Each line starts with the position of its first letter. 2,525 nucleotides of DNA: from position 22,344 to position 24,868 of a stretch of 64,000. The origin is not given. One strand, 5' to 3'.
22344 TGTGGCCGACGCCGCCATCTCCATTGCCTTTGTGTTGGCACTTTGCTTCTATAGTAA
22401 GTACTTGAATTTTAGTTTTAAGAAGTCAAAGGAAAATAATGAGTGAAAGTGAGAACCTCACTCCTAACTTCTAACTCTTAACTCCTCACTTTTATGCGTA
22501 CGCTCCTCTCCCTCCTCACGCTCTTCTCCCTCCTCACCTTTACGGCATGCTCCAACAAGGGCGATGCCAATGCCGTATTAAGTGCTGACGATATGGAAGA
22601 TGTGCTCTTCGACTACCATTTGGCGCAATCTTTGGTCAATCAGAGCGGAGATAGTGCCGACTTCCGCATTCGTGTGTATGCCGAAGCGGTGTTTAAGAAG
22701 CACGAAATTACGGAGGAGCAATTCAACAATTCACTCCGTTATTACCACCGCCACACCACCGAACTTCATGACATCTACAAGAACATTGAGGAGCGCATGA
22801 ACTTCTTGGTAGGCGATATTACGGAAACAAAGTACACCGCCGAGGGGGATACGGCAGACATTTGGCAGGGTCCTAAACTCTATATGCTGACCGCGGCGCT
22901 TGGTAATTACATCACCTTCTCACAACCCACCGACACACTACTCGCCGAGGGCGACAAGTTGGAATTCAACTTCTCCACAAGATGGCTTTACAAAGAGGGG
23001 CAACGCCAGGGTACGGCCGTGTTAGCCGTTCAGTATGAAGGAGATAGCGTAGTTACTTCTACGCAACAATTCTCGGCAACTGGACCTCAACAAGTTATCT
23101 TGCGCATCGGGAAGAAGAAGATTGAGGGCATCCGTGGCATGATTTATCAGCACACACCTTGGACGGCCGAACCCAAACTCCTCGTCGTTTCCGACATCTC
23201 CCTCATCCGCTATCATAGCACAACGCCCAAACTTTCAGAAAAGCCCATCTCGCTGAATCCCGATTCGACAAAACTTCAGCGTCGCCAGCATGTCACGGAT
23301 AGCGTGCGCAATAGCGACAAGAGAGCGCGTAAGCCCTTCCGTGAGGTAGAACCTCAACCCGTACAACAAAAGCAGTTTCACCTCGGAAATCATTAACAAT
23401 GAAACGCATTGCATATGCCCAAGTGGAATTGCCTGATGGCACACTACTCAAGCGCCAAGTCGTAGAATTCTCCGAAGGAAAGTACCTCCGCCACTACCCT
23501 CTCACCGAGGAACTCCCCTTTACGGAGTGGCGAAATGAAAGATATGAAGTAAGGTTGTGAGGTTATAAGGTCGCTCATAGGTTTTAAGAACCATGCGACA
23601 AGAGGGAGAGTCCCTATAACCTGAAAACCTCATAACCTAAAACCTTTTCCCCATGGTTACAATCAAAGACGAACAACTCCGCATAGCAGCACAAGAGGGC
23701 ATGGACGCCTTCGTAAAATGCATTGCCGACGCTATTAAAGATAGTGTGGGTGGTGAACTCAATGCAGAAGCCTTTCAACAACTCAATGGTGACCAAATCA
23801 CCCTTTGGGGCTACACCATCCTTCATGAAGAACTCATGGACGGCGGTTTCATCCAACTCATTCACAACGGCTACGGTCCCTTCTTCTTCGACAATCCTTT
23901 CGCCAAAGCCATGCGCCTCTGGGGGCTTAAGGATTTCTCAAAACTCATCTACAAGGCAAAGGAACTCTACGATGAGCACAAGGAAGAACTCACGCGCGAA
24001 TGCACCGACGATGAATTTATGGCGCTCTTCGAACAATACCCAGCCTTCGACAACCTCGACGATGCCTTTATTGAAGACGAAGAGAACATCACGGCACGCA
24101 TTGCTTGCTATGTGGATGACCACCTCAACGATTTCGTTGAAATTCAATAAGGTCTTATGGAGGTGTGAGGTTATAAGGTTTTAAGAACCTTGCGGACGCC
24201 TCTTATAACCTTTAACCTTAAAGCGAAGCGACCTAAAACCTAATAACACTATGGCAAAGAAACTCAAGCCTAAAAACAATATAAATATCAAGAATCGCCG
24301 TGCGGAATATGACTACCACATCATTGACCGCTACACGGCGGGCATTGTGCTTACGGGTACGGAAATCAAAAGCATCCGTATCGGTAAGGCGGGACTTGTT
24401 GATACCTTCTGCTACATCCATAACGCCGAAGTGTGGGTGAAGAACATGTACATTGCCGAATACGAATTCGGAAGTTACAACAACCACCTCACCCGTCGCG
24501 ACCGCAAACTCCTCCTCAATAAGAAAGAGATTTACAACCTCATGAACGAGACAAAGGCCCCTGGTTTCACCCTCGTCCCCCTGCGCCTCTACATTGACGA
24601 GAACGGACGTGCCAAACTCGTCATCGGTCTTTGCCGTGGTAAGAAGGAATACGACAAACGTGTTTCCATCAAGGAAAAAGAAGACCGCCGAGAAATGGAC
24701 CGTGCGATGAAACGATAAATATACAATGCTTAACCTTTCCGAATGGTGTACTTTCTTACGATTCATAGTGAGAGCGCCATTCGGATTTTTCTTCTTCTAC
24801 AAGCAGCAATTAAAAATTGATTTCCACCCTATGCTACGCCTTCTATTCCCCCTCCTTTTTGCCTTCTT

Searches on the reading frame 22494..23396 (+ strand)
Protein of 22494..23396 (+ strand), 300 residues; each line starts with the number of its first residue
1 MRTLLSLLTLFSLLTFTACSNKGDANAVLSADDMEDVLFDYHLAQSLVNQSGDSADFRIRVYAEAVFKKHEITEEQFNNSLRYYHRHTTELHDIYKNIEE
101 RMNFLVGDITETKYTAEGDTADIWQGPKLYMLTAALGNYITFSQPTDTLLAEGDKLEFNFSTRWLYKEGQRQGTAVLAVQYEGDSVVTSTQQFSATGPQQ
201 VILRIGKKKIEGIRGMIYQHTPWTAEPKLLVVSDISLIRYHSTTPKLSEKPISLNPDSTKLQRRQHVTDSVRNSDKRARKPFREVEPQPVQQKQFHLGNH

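Call 70: search_protein_families(library=pfam, proteins=[window:22494-23396:+], max_evalue=0.00001)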
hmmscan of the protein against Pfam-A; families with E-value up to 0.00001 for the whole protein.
window:22494-23396:+ (300 aa): 1 family
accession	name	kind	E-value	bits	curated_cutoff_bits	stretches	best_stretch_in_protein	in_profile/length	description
PF14129.11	DUF4296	-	1.1e-22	80.8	27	1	28-103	4-82/87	Domain of unknown function (DUF4296)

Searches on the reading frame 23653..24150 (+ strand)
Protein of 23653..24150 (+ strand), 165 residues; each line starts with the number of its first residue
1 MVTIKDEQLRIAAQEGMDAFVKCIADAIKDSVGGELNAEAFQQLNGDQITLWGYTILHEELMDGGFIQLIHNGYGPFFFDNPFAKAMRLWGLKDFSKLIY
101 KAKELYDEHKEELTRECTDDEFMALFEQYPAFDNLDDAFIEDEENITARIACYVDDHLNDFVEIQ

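Call 70: search_protein_families(library=pfam, proteins=[window:23653-24150:+], max_evalue=0.00001)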
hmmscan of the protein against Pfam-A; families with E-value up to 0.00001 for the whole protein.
window:23653-24150:+ (165 aa): 1 family
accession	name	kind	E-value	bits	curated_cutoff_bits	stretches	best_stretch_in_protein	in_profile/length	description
PF14300.12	DMP19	-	3.7e-21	76.2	25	1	43-157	2-112/112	DMP19-like protein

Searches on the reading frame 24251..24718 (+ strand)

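Call 70: search_protein_families(library=pfam, proteins=[window:24251-24718:+], max_evalue=0.00001)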
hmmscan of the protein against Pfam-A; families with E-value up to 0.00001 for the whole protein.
window:24251-24718:+ (155 aa): 1 family
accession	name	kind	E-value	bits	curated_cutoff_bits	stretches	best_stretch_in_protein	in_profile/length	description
PF01668.23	SmpB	-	2.7e-56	189.9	27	1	13-155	2-143/143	SmpB protein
